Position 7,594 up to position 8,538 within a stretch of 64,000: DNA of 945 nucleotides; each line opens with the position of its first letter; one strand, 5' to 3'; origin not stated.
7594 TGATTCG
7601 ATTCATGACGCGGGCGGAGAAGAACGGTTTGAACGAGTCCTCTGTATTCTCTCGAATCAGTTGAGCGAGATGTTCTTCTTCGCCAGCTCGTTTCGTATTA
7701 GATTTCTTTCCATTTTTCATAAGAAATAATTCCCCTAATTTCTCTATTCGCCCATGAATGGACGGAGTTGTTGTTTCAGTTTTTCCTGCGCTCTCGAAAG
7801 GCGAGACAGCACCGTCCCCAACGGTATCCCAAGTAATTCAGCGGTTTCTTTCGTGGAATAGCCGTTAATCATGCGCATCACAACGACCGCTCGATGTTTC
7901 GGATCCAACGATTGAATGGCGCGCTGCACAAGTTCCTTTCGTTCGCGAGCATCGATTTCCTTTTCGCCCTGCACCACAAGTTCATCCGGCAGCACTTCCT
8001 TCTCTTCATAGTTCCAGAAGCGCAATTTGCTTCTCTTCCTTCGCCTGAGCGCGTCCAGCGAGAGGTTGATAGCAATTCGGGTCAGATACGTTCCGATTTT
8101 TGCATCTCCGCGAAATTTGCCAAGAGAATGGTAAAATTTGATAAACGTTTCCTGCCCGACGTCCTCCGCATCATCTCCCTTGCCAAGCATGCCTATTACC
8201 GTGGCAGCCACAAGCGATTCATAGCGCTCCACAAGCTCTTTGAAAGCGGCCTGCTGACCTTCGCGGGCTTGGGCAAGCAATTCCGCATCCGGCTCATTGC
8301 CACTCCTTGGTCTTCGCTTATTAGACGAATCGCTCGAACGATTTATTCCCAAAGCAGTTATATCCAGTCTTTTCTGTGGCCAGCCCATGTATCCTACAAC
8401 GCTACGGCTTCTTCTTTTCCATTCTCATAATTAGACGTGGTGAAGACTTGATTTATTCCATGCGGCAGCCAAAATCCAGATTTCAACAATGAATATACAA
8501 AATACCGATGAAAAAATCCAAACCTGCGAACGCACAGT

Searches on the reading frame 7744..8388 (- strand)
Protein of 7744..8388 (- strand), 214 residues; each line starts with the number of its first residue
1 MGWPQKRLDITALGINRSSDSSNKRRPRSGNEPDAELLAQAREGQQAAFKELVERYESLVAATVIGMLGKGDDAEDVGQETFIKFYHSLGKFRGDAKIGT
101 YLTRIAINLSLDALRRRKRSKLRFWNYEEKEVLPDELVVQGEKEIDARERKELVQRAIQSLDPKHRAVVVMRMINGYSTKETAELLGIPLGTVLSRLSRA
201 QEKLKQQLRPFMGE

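Call 94: search_protein_families(library=pfam, proteins=[window:7744-8388:-], max_evalue=0.001)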
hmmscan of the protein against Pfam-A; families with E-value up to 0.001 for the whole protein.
window:7744-8388:- (214 aa): 6 families
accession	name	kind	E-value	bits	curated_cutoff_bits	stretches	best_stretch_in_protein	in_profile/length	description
PF04542.20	Sigma70_r2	-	7.6e-17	61.3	24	1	52-119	1-70/71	Sigma-70 region 2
PF08281.18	Sigma70_r4_2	-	7.8e-15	54.7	25.7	1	152-204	2-54/54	Sigma-70, region 4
PF04545.22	Sigma70_r4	-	4.5e-12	45.7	24.1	1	157-206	1-50/50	Sigma-70, region 4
PF07638.17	Sigma70_ECF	-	5.8e-07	30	21.1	1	36-209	6-184/185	ECF sigma factor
PF13384.12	HTH_23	-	0.00027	21.1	24.6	1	163-199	4-40/50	Homeodomain-like domain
PF13518.12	HTH_28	-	0.00058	20.3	25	1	165-201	1-37/52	Helix-turn-helix domain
